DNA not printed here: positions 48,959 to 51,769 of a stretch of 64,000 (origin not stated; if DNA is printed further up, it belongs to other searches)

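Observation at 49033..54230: Tandem duplication of a whole transcription unit encoding two roughly 835-aa surface proteins with a mosaic conserved-variable-conserved pattern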

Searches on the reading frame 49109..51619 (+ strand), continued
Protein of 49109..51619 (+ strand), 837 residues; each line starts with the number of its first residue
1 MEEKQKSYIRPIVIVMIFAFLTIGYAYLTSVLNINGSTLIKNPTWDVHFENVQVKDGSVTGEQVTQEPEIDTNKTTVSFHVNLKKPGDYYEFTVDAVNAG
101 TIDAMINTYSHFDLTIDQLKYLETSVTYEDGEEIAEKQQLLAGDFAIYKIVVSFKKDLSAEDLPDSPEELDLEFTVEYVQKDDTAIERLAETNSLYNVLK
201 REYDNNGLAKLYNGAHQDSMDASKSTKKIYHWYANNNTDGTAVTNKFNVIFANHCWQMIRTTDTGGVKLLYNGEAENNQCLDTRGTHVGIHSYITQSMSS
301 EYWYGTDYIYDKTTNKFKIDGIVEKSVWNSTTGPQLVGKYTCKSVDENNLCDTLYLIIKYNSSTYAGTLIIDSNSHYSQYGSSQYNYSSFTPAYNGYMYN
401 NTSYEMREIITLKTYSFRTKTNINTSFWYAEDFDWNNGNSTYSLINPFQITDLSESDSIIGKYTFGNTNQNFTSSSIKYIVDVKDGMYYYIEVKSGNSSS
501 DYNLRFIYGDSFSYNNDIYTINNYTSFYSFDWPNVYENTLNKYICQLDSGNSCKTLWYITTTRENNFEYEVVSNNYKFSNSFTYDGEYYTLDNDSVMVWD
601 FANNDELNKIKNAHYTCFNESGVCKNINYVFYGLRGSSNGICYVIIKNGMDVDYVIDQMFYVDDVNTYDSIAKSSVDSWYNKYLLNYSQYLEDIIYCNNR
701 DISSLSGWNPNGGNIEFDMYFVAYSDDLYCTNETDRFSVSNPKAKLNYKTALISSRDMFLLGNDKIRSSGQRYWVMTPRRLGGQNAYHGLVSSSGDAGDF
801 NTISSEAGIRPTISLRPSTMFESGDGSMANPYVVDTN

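Call 33: predict_structure(alignment_id=A1)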
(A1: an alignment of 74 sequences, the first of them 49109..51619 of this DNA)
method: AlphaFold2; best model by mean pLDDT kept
length: 837 residues; sequences in the alignment: 74
mean_pLDDT: 89.9   pTM: 0.81
mean pLDDT of the five models: 89.9, 89.8, 89.8, 88.3, 88.0
residues with pLDDT >= 90: 574; 70-90: 219; 50-70: 23; < 50: 21
segments of 3 or more residues with pLDDT < 50: 1-5, 28-42
pLDDT, mean of each block of 10 residues (from residue 1): 49 78 61 37 72 79 71 80 83 87 88 83 86 88 85 83 76 88 85 90 94 95 90 97 97 97 96 95 93 93 97 95 97 97 94 97 96 96 94 93 87 91 96 94 97 93 96 96 92 93 94 91 94 93 89 92 93 93 96 92 86 93 97 73 94 94 94 97 96 96 94 91 88 96 97 96 95 96 94 96 97 93 94 89
secondary structure, 60 per line:
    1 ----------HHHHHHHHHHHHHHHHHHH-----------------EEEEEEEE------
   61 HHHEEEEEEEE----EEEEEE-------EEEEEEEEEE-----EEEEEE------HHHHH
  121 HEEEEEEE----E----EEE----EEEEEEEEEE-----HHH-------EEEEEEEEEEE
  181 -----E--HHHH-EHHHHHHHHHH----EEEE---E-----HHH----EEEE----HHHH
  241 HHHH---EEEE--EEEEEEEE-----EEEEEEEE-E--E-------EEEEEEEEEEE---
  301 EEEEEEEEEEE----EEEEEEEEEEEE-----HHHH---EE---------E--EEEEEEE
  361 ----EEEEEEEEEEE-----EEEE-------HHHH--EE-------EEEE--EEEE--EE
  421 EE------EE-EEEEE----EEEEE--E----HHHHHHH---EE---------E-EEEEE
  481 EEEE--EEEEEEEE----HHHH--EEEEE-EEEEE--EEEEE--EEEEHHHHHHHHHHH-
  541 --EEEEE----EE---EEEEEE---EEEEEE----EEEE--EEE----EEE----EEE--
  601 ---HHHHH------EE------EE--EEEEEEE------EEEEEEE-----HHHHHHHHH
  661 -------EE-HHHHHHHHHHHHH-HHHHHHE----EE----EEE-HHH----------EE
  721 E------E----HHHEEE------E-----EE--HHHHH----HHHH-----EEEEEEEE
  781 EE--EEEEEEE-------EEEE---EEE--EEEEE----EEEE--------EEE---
elements in order (helices of 4 or more, strands of 3 or more residues): H11-29 E47-54 E64-71 E76-81 E89-98 E104-109 H116-121 E122-128 E138-140 E145-154 E170-180 H189-192 H195-204 E209-212 E229-232 H237-244 E248-251 E254-261 E267-274 E287-297 E301-311 E316-327 H333-336 E354-360 E365-375 E381-384 H392-395 E407-410 E413-416 E419-422 E432-436 E441-445 H453-459 E476-484 E487-494 H499-502 E505-509 E511-515 E518-522 E525-528 H529-539 E543-547 E557-562 E566-571 E576-579 E582-584 E589-591 E596-598 H604-608 E627-633 E640-646 H652-660 H671-683 H685-690 E702-704 E719-721 E736-738 H755-759 H764-767 E773-782 E785-791 E799-802 E806-808 E811-815 E820-823 E832-834
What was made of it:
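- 49109..51622 (+): Gene 1, 837 aa (identical to NCBI MAG protein IKQ06_01755, 'hypothetical protein', Bacilli bacterium). AlphaFold2 model with pLDDT 89.9 and pTM 0.81 (call 33).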

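Call 36: fold_search(model_id=the predicted structure, library=pdb)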
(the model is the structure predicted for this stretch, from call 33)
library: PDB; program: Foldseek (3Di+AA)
matches with E <= 10: 493; with E <= 0.001: 0
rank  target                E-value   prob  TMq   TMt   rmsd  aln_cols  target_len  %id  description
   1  6rwa_A                7.5e-03  0.03  0.05  0.03  38.5       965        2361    9  Cryo-EM structure of Photorhabdus luminescens TcdA4 (released 2019-10-23)
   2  4o9y_A                1.8e-02  0.04  0.06  0.03  33.2       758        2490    8  Crystal Structure of TcdA1 (released 2014-02-26)
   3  1r4x                  2.2e-02  0.18  0.07  0.17  21.8       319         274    8  Crystal Structure Analys of the Gamma-COPI Appendage domain (released 2003-10-28)
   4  2vj0_A                2.8e-02  0.35  0.08  0.23  19.7       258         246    8  Crystal structure of the alpha-adaptin appendage domain, from the AP2 adaptor complex, in complex with an FXDNF peptid (released 2007-12-25)
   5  1b9k                  3.2e-02  0.38  0.09  0.26  20.7       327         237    6  ALPHA-ADAPTIN APPENDAGE DOMAIN, FROM CLATHRIN ADAPTOR AP2 (released 1999-07-06)
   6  4qq1_C                3.7e-02  0.03  0.05  0.06  25.8       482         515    8  Crystal structure of the isotype 1 Transferrin binding protein B (TbpB) from serogroup B Neisseria meningitidis (released 2015-04-01)
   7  1qtp                  3.9e-02  0.35  0.08  0.24  19.5       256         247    8  CRYSTAL STRUCTURE OF THE AP-2 CLATHRIN ADAPTOR ALPHA-APPENDAGE (released 1999-07-12)
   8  9n9j_5                4.6e-02  0.25  0.06  0.24  15.3       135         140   16  Structure of a GRP94 folding intermediate engaged with a CCDC134- and FKBP11-bound secretory translocon (released 2025-11-19)
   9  1w80_A                5.4e-02  0.30  0.08  0.22  19.8       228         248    7  Crystal structure of the alpha-adaptin appendage domain, from the AP2 adaptor complex, bound to 2 peptides from Synapt (released 2004-10-27)
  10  1pzd                  5.4e-02  0.14  0.07  0.18  19.1       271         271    9  Structural Identification of a conserved appendage domain in the carboxyl-terminus of the COPI gamma-subunit. (released 2003-10-14)
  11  6bqm                  7.4e-02  0.20  0.08  0.14  21.4       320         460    9  Secreted serine protease VesC from Vibrio cholerae (released 2018-11-28)
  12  5a1u_E                7.4e-02  0.13  0.07  0.07  22.1       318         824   11  The structure of the COPI coat triad (released 2015-07-08)
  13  2r39                  8.2e-02  0.33  0.07  0.33   9.9       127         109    9  Crystal structure of FixG-related protein from Vibrio parahaemolyticus (released 2007-09-11)
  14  9pue_A                9.2e-02  0.21  0.08  0.23  19.9       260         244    7  Structure of Alpha Appendage of AP2 bound to the FxDxF motif derived of CCDC32 (released 2026-04-08)
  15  2ed6_A                1.0e-01  0.66  0.08  0.29  10.4       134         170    8  Crystal Structure of Envelope Protein VP28 from White Spot Syndrome Virus (WSSV) (released 2007-06-05)
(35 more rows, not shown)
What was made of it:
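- Foldseek hits to pilus or cannula subunits are insignificant, E >= 0.15 (call 36).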

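Call 39: fold_search(model_id=the predicted structure, library=viral)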
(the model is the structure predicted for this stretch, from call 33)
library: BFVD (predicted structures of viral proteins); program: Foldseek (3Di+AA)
matches with E <= 10: 695; with E <= 0.001: 4
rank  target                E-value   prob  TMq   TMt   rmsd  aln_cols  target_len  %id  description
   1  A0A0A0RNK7            5.7e-05  0.51  0.10  0.11  32.4       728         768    9  Uncharacterized protein [Bacillus phage Pookie]
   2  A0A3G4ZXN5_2          1.6e-04  0.25  0.09  0.08  37.6       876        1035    8  Putative capsid protein (Fragment) [Faunusvirus sp.]
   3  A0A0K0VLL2            4.8e-04  0.99  0.09  0.27  20.0       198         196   15  Wsv421-like protein [Metopaulias depressus WSSV-like virus]
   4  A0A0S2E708            5.1e-04  1.00  0.11  0.17  22.8       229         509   11  Uncharacterized protein [White spot syndrome virus]
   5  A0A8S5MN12            1.1e-03  0.16  0.08  0.05  29.3       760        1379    9  Uncharacterized protein [Siphoviridae sp. ct89Z21]
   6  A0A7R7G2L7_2          2.8e-03  0.10  0.06  0.05  26.7       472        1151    8  (no name in the UniProt tables at hand)
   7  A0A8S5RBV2            3.1e-03  0.14  0.08  0.12  33.7       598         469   10  Translocon-associated protein beta (TRAPB) [virus sp. ctOZh10]
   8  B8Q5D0                3.5e-03  0.07  0.06  0.06  43.9       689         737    8  (no name in the UniProt tables at hand)
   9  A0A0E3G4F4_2          4.1e-03  0.06  0.06  0.04  43.8       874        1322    8  Uncharacterized protein [Synechococcus phage ACG-2014f]
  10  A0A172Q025            4.5e-03  0.12  0.09  0.11  32.9       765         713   10  Uncharacterized protein [Acinetobacter phage vB_AbaM_ME3]
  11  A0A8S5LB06            5.0e-03  0.16  0.09  0.08  33.3       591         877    9  Uncharacterized protein [Podoviridae sp. ctBev14]
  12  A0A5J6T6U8            6.5e-03  0.54  0.07  0.20  20.2       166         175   12  (no name in the UniProt tables at hand)
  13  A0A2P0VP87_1          6.9e-03  0.13  0.10  0.08  33.8       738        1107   10  Fibronectin type III domain-containing protein [Tetraselmis virus 1]
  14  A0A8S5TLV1            7.7e-03  0.16  0.08  0.12  21.1       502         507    9  Uncharacterized protein [Podoviridae sp. ctO1718]
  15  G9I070                9.0e-03  0.38  0.10  0.18  22.6       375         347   10  Uncharacterized protein [Helicoverpa zea nudivirus 2]
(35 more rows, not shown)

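Call 40: find_encoding_contigs(protein=P0004, flank=5000, max_places=3)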
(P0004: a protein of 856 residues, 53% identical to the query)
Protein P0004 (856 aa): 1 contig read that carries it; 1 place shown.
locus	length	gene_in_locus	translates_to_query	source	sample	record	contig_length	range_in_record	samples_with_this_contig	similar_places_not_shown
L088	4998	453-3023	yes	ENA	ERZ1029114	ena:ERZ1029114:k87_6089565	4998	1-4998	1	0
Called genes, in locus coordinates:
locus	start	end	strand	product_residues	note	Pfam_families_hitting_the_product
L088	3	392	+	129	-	?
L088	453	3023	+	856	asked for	-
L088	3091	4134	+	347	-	-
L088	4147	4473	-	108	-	-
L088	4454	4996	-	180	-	?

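Call 41: find_encoding_contigs(protein=P0002, flank=5000, max_places=3)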
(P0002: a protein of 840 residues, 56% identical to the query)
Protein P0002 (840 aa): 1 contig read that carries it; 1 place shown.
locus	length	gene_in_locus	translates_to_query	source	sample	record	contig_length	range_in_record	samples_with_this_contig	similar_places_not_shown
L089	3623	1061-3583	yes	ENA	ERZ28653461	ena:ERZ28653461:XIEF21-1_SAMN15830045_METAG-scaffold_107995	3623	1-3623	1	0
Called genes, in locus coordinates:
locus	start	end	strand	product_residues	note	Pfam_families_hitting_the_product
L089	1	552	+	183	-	?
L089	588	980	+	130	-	-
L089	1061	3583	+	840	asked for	PF19789:DUF6273 (faint)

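Call 42: find_encoding_contigs(protein=P0006, flank=5000, max_places=3)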
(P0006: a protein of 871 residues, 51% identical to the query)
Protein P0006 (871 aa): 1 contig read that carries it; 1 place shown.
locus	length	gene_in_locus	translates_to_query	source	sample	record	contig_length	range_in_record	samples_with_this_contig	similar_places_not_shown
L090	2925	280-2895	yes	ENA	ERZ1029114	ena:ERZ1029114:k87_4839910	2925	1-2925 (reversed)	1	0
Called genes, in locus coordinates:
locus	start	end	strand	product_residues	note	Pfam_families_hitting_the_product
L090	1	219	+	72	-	?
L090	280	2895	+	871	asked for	-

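Call 59: search_solved_structures(query=P0057, max_evalue=10, show_alignments=2)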
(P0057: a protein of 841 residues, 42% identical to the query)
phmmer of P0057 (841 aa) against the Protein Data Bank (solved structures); distinct sequences matched with E-value up to 10: 0.
